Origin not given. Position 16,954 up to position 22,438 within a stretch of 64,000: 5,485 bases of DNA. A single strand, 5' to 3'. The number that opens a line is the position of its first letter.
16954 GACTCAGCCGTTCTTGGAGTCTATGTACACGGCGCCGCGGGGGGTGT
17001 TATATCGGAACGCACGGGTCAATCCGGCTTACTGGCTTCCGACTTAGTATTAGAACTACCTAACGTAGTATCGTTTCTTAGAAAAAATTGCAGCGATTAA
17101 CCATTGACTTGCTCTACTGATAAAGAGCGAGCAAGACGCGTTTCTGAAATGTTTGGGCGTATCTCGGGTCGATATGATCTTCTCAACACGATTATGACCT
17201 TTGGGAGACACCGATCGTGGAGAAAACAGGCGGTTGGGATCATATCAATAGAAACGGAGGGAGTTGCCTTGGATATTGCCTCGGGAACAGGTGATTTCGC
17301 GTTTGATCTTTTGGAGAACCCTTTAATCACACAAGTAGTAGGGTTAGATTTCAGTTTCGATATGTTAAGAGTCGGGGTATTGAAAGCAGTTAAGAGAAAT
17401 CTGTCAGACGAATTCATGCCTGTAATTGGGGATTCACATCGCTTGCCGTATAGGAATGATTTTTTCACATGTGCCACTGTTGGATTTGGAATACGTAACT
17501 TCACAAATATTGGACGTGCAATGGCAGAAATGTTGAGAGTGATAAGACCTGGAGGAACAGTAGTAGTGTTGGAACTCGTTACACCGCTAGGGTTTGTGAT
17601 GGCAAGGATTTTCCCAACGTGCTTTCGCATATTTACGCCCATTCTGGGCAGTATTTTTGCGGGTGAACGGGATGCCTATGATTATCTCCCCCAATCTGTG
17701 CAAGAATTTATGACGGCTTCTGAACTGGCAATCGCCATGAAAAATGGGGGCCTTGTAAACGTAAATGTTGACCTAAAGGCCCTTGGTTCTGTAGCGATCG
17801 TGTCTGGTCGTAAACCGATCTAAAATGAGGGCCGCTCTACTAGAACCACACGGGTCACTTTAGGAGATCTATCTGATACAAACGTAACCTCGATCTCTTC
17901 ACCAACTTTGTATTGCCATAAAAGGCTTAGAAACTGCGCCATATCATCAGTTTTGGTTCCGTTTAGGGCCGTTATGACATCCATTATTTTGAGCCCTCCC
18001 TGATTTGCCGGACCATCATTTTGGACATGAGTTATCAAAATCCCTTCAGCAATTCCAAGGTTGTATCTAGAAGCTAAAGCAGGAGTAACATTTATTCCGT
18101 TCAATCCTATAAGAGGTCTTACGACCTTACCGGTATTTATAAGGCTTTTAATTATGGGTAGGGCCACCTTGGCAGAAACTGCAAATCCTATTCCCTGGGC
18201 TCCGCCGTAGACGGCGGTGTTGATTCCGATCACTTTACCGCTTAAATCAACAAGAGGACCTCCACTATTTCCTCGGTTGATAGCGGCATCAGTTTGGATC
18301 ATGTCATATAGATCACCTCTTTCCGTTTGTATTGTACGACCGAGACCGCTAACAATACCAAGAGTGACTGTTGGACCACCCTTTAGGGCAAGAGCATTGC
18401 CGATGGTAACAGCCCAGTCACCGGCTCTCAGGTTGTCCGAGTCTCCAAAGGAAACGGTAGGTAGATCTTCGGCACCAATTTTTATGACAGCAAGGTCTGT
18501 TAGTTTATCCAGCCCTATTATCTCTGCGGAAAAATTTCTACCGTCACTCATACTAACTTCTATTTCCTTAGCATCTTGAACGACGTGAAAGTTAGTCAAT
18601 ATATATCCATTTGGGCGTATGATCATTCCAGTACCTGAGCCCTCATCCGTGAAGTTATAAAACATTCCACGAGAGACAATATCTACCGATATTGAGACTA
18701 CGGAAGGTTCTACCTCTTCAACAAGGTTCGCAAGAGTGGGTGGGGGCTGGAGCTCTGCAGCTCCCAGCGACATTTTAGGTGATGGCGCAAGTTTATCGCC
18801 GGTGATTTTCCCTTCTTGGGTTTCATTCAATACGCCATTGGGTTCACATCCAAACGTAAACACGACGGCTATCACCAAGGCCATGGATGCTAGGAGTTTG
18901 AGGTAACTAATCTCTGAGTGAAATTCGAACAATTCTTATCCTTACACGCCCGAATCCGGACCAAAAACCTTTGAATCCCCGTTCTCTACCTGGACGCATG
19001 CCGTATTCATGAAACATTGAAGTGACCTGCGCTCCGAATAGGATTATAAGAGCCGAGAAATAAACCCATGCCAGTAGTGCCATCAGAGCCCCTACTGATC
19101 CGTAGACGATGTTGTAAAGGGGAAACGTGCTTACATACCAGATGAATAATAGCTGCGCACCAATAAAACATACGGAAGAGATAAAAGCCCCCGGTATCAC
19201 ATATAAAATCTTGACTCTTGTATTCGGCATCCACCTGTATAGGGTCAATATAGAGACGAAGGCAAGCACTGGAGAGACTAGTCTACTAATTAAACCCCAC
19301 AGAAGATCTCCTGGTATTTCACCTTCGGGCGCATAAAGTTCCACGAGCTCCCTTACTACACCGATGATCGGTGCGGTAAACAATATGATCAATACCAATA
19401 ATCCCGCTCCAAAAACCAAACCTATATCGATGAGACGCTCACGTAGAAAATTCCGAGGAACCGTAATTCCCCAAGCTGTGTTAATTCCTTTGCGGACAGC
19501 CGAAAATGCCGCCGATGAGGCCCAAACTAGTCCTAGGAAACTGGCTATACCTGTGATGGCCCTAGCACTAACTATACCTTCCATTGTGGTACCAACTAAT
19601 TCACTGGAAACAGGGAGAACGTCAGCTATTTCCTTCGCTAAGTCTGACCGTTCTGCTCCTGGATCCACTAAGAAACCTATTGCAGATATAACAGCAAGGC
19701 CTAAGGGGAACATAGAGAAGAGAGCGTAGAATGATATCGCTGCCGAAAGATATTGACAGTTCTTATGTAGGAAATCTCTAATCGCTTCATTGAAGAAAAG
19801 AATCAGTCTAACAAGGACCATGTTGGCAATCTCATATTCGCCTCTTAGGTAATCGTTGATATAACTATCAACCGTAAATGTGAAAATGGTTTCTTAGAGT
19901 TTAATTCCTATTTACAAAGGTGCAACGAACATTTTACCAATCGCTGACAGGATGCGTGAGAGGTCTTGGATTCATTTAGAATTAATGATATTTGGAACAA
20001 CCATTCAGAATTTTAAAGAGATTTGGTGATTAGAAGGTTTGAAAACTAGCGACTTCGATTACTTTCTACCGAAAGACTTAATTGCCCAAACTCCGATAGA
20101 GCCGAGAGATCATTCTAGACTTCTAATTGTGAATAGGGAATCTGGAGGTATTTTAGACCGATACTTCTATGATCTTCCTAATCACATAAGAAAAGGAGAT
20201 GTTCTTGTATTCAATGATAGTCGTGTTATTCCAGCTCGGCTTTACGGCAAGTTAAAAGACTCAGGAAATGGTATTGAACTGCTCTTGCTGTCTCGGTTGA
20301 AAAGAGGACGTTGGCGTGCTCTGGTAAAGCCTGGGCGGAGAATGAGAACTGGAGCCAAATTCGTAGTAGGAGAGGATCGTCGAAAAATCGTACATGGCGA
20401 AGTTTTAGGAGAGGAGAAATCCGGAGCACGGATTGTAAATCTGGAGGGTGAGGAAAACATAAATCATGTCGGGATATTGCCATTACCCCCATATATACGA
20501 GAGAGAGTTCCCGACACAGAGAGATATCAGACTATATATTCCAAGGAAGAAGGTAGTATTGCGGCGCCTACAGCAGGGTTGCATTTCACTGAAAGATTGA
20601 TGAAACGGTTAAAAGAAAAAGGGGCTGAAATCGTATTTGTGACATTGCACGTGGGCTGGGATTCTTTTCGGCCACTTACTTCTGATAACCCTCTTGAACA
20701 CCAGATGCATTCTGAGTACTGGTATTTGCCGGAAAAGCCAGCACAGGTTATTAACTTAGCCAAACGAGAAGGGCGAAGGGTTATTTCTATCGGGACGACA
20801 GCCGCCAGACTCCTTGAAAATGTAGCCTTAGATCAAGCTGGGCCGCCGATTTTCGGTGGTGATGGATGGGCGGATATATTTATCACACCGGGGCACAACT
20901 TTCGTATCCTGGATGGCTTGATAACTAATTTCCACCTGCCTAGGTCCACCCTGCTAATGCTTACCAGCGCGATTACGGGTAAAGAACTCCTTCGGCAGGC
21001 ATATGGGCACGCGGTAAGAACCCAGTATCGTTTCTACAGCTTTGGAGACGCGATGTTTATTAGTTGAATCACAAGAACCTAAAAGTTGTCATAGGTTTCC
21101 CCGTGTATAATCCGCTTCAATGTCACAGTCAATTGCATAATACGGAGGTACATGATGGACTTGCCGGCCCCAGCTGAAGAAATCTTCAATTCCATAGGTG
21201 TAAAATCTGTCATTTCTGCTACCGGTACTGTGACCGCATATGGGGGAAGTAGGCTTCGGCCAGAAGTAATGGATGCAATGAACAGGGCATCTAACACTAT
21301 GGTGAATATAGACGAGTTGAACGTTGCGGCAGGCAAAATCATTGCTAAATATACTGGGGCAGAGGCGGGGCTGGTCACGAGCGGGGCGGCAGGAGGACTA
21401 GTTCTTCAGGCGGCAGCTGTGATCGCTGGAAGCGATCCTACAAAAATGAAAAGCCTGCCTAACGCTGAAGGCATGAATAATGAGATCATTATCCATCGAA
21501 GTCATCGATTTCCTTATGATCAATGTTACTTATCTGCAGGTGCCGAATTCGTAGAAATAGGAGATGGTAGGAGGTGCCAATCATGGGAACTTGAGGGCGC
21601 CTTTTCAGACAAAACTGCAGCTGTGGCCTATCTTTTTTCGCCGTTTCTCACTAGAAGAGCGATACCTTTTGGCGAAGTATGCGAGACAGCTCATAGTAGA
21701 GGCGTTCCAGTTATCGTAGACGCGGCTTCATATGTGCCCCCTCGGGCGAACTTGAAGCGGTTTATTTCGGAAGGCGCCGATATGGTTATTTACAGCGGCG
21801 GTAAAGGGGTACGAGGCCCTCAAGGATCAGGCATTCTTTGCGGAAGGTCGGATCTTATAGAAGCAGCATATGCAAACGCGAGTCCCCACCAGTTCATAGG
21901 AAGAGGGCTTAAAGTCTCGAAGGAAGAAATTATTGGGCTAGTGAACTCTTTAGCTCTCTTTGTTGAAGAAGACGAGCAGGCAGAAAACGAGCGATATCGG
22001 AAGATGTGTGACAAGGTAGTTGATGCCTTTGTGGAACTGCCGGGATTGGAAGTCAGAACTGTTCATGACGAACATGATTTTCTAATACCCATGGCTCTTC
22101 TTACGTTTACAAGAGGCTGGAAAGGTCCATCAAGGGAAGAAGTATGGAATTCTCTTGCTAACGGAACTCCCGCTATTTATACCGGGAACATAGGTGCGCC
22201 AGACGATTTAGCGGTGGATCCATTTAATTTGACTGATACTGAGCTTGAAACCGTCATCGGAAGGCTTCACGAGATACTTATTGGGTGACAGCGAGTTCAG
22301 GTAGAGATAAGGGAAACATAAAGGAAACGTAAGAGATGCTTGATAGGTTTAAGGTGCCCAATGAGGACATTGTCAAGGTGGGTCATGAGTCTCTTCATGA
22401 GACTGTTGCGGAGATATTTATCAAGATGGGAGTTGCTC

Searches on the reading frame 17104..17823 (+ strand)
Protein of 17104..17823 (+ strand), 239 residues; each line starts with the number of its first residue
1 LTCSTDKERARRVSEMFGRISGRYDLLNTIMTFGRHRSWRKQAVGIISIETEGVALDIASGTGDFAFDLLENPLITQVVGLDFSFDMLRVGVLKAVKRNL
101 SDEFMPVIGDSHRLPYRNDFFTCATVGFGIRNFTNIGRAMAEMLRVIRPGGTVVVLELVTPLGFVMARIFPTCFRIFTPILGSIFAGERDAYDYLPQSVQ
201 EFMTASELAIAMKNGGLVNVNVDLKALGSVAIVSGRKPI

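Call 22: search_protein_families(library=pfam, proteins=[window:17104-17823:+], max_evalue=0.0001)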
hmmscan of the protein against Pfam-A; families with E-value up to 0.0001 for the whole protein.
window:17104-17823:+ (239 aa): 4 families
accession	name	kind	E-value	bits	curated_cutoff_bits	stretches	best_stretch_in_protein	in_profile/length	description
PF01209.24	Ubie_methyltran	-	1.5e-48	165.6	20.1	1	9-237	5-233/233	ubiE/COQ5 methyltransferase family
PF08241.18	Methyltransf_11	-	1.2e-12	48.8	21.2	1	56-155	1-95/95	Methyltransferase domain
PF13649.12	Methyltransf_25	-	1.3e-11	45.5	27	1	56-151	2-97/97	Methyltransferase domain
PF13847.12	Methyltransf_31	-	1.4e-06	28.5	27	1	53-159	5-113/145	Methyltransferase domain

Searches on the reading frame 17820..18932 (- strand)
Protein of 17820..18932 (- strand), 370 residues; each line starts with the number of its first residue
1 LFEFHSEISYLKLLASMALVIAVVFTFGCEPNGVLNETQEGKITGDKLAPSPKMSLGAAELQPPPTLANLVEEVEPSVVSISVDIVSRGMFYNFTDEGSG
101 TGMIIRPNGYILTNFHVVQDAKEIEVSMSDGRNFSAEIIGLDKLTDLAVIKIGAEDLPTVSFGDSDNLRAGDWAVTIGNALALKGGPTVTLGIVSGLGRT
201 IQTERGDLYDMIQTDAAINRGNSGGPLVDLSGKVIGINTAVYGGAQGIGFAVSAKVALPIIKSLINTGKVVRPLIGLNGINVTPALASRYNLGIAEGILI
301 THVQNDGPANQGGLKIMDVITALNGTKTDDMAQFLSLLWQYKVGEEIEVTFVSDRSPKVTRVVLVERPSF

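Call 22: search_protein_families(library=pfam, proteins=[window:17820-18932:-], max_evalue=0.0001)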
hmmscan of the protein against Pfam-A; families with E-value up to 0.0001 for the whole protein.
window:17820-18932:- (370 aa): 5 families
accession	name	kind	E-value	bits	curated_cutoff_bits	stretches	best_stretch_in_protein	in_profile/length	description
PF13365.12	Trypsin_2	-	5.7e-33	115.1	27.6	1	100-237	1-144/144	Trypsin-like peptidase domain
PF00089.32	Trypsin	-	4.1e-16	59.9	20.6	1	100-257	27-216/220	Trypsin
PF13180.12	PDZ_2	-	1.5e-09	38.4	27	1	287-354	12-70/80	PDZ domain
PF00595.29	PDZ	-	2e-06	28.5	23.2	1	289-332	23-61/81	PDZ domain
PF17820.7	PDZ_6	-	2.7e-05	24.3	27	1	300-338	2-40/54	PDZ domain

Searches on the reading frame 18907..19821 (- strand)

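Call 22: search_protein_families(library=pfam, proteins=[window:18907-19821:-], max_evalue=0.0001)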
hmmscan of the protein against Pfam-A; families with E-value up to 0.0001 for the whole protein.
window:18907-19821:- (304 aa): 1 family
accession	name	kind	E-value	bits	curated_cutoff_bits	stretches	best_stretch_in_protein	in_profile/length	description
PF03631.20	Virul_fac_BrkB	-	7.2e-56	190.1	33.7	1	20-272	3-257/259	Virulence factor BrkB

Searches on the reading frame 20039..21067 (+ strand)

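Call 22: search_protein_families(library=pfam, proteins=[window:20039-21067:+], max_evalue=0.0001)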
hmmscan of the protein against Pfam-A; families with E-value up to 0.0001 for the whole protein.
window:20039-21067:+ (342 aa): 1 family
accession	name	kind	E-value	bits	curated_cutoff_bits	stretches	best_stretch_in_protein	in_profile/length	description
PF02547.20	Queuosine_synth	-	3.9e-123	411.1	25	1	3-341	1-322/322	Queuosine biosynthesis protein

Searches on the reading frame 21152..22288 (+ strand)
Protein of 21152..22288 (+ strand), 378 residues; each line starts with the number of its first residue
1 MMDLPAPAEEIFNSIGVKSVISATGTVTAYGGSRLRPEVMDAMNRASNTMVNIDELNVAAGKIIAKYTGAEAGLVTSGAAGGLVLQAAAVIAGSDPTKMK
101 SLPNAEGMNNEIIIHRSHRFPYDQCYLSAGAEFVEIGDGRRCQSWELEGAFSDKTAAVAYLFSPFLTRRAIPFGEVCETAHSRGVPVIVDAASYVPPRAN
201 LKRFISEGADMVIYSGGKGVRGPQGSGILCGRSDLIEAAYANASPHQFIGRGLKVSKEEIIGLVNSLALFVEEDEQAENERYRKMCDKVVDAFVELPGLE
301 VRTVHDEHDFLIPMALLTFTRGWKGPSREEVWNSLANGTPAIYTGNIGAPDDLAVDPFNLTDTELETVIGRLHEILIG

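Call 22: search_protein_families(library=pfam, proteins=[window:21152-22288:+], max_evalue=0.0001)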
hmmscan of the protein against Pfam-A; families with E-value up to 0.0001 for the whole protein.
window:21152-22288:+ (378 aa): 2 families
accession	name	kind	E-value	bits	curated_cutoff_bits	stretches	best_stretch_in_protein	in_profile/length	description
PF03841.19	SelA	-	1.4e-09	37.9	22.8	1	20-279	1-268/367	L-seryl-tRNA selenium transferase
PF00266.25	Aminotran_5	-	8.2e-08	32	21.5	1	132-239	117-221/371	Aminotransferase class-V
